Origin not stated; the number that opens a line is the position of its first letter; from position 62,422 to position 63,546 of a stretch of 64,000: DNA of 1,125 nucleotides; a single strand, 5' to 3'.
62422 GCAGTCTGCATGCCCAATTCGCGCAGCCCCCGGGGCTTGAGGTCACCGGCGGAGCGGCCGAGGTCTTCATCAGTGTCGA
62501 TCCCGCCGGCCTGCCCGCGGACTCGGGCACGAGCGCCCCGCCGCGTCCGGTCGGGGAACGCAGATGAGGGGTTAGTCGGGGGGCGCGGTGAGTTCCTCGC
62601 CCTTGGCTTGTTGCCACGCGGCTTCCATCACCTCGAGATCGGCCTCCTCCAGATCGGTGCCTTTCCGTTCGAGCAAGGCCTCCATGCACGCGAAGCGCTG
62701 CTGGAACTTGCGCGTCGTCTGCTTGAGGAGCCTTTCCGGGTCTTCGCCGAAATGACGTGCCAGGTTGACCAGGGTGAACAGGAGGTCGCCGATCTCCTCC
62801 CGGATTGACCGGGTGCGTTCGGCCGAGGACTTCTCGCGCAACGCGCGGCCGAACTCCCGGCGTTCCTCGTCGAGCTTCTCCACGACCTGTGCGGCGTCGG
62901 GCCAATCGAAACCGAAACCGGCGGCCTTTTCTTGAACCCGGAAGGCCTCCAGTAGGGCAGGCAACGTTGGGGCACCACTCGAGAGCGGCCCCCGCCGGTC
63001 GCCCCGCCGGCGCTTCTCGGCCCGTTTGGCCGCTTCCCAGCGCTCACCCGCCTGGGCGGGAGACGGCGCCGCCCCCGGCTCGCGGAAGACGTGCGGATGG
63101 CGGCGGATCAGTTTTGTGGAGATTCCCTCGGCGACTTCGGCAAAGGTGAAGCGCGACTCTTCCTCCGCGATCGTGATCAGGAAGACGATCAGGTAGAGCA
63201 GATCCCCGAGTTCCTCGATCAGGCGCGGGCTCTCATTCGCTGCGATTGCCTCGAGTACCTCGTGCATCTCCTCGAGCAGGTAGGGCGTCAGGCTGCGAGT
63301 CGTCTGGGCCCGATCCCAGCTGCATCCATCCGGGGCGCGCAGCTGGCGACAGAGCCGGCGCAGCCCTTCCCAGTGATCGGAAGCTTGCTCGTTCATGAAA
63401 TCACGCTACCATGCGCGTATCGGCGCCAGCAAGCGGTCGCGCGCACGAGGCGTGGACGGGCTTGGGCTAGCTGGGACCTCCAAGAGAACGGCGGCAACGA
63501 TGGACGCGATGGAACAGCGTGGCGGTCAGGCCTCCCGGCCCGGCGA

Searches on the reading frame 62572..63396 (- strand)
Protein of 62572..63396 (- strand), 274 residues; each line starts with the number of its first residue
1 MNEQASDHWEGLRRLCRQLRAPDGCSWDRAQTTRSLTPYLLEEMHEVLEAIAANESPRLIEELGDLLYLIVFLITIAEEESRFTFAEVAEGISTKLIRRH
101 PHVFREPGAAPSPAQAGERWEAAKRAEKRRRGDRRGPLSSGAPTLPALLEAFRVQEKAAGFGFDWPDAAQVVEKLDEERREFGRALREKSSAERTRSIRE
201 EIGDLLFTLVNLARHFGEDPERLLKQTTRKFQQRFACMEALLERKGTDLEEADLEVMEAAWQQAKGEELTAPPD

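Call 72: find_encoding_contigs(protein=window:62572-63396:-, flank=10000, max_places=2)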
Protein window:62572-63396:- (274 aa): 3 contigs read that carry it; 1 place shown.
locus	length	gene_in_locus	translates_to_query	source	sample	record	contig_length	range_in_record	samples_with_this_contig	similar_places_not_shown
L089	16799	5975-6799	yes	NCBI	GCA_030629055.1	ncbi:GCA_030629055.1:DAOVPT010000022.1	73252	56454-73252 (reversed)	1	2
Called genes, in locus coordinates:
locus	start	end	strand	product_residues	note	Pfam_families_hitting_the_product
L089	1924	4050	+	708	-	PF00912:Transgly, PF00905:Transpeptidase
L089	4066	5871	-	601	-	PF00383:dCMP_cyt_deam_1, PF08211:dCMP_cyt_deam_2 (weak), PF02885:Glycos_trans_3N, PF00591:Glycos_transf_3, PF07831:PYNP_C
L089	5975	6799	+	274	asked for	PF01503:PRA-PH (faint), PF03819:MazG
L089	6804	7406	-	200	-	PF13560:HTH_31, PF01381:HTH_3, PF12844:HTH_19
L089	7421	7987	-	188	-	PF12844:HTH_19 (weak), PF13560:HTH_31, PF01381:HTH_3, PF07883:Cupin_2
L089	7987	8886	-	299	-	PF00491:Arginase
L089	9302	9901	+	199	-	-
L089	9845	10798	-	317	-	PF03193:RsgA_GTPase, PF01926:MMR_HSR1 (weak)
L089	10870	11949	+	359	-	PF01479:S4, PF00849:PseudoU_synth_2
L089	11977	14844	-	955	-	PF20437:LonC_helical, PF13654:AAA_32, PF20436:LonB_AAA-LID, PF05362:Lon_C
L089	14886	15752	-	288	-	PF14805:THDPS_N_2, PF00132:Hexapep (weak), PF14602:Hexapep_2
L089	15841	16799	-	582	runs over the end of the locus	-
